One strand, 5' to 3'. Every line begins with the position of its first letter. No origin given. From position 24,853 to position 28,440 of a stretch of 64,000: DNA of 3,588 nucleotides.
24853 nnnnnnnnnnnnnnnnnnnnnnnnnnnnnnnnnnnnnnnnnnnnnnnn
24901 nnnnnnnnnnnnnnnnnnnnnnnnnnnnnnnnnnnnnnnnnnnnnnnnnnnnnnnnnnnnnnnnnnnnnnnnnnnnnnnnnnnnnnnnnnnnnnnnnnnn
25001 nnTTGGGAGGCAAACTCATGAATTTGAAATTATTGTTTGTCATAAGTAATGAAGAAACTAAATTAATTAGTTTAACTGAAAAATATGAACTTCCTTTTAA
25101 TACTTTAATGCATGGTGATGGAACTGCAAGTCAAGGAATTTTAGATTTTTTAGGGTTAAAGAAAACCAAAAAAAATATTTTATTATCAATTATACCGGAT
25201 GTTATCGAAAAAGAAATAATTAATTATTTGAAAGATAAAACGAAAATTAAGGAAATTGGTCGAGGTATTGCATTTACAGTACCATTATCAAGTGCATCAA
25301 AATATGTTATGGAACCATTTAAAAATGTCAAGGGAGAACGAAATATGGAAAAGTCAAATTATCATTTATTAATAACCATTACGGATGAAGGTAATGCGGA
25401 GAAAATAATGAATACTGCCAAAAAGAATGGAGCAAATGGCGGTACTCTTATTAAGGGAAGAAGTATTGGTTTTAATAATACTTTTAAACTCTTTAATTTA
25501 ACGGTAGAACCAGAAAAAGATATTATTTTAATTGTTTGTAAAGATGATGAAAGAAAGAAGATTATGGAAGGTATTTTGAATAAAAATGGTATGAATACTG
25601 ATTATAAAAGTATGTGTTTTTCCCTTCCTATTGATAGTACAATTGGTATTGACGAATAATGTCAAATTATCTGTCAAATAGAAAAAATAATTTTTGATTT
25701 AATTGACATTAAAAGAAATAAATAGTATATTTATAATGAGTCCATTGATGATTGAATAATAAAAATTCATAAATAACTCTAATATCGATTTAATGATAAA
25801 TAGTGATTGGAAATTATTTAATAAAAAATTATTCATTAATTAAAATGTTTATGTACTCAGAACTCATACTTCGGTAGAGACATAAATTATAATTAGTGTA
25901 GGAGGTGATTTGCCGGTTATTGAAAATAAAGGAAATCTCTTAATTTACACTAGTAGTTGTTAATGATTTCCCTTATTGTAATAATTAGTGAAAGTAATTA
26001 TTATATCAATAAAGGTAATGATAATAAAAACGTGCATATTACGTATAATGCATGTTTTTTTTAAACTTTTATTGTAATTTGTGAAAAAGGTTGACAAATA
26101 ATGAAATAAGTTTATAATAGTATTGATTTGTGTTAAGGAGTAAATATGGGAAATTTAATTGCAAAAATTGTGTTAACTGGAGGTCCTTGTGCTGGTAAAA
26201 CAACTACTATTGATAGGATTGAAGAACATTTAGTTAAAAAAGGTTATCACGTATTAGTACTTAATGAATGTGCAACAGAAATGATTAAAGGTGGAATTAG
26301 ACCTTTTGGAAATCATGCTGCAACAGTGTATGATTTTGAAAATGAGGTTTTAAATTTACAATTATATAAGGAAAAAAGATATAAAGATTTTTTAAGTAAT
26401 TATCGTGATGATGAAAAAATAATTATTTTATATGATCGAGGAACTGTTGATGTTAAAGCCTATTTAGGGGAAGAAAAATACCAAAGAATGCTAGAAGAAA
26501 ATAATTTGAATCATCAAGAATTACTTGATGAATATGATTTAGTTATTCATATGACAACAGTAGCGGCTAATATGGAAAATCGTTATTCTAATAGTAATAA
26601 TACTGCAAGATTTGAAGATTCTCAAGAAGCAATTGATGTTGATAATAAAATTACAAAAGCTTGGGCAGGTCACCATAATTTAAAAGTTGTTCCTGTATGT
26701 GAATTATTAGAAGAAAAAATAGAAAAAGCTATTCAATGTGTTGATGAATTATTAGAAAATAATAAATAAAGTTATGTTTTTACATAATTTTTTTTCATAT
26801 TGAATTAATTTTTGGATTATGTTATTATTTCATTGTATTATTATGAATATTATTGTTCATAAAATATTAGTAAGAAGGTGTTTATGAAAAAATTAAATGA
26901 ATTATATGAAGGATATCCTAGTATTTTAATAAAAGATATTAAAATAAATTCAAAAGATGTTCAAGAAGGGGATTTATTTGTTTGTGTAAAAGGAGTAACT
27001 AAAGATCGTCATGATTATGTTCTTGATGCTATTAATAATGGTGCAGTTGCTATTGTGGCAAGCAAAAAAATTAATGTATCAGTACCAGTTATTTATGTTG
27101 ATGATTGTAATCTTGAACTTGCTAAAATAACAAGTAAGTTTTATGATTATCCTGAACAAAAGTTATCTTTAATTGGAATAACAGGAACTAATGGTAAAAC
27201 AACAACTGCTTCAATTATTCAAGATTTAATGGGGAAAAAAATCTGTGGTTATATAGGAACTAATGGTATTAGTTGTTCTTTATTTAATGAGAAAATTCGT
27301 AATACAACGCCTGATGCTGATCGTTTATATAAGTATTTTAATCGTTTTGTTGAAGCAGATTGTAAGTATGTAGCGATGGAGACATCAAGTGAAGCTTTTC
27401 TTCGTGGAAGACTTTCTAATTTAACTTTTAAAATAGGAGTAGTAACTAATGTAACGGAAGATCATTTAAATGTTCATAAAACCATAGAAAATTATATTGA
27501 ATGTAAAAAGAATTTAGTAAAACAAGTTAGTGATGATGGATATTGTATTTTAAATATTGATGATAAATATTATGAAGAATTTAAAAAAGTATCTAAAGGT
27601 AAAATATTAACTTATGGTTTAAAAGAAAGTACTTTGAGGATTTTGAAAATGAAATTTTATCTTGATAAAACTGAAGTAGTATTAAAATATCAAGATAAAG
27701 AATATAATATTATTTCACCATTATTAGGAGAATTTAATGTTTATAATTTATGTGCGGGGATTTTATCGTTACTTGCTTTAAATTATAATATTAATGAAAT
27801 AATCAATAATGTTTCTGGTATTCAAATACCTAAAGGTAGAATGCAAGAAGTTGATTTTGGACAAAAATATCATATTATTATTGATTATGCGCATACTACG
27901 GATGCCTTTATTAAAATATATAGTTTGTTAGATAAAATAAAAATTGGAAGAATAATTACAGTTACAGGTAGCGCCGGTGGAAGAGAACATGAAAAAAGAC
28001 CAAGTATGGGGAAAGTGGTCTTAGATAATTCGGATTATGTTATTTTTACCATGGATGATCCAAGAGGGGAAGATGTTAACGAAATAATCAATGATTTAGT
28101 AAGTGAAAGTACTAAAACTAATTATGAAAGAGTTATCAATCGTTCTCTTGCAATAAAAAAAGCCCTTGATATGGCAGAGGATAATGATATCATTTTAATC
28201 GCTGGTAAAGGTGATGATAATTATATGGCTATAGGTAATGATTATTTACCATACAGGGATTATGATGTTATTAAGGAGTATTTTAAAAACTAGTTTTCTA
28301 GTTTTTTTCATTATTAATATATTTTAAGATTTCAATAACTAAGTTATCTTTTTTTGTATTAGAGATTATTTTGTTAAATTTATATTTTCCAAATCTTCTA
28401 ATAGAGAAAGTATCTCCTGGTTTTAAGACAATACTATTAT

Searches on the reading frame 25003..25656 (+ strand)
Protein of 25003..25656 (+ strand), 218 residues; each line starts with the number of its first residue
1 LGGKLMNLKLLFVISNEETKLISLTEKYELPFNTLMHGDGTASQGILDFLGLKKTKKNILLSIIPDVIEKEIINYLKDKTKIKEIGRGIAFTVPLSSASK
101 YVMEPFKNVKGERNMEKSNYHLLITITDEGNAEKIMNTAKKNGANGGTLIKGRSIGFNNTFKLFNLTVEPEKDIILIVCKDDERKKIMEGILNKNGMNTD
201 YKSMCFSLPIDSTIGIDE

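Call 57: search_protein_families(library=padloc, proteins=[window:25003-25656:+], max_evalue=0.001)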
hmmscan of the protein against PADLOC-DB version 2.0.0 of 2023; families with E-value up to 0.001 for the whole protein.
window:25003-25656:+ (218 aa): 0 families

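Call 58: search_protein_families(library=pfam, proteins=[window:25003-25656:+], max_evalue=0.001)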
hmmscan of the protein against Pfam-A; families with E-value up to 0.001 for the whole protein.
window:25003-25656:+ (218 aa): 1 family
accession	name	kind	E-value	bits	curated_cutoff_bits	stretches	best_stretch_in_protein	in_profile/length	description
PF00543.27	P-II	-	2.1e-05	25.2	25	0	122-214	3-96/102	Nitrogen regulatory protein P-II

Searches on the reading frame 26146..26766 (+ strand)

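Call 58: search_protein_families(library=pfam, proteins=[window:26146-26766:+], max_evalue=0.001)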
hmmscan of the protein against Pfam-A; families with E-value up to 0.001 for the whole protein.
window:26146-26766:+ (207 aa): 5 families
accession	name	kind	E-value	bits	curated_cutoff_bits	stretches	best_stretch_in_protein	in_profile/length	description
PF13521.12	AAA_28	-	1e-20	75.1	27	1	7-183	1-155/164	AAA domain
PF08433.16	KTI12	-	2.3e-05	24.5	22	1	8-43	4-39/271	Chromatin associated protein KTI12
PF03308.22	MeaB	-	0.0002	20.9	23.1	1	7-45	35-73/273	Methylmalonyl Co-A mutase-associated GTPase MeaB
PF13245.12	AAA_19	-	0.00037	21.1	25.1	1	8-101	14-72/134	AAA domain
PF03266.21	NTPase_1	-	0.00059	20.2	23.9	0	7-36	1-30/168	NTPase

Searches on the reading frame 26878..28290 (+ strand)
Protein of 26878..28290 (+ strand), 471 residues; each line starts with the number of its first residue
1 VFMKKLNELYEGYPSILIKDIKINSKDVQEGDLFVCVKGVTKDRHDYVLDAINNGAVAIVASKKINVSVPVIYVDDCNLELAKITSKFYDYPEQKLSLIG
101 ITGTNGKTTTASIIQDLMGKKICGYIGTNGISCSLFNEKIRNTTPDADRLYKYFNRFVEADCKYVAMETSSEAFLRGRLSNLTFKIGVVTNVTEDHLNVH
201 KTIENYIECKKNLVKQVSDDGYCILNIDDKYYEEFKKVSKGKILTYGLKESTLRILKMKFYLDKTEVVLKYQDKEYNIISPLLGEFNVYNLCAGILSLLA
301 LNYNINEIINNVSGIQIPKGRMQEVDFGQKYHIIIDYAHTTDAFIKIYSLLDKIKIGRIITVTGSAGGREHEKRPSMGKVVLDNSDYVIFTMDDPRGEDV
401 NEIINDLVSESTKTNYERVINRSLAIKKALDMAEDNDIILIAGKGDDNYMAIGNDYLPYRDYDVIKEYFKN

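Call 16: search_protein_families(library=pfam, proteins=[window:26878-28290:+], max_evalue=0.00001)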
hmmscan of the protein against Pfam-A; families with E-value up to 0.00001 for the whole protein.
window:26878-28290:+ (471 aa): 3 families
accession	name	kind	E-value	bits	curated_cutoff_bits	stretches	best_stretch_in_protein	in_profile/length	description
PF08245.18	Mur_ligase_M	-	2.7e-51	174.8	24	1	101-296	1-198/200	Mur ligase middle domain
PF02875.26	Mur_ligase_C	-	3.6e-24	86.5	28.4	1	320-445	1-127/127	Mur ligase, glutamate ligase domain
PF01225.30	Mur_ligase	-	6.6e-07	30.1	21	1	18-87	2-76/95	Mur ligase family, catalytic domain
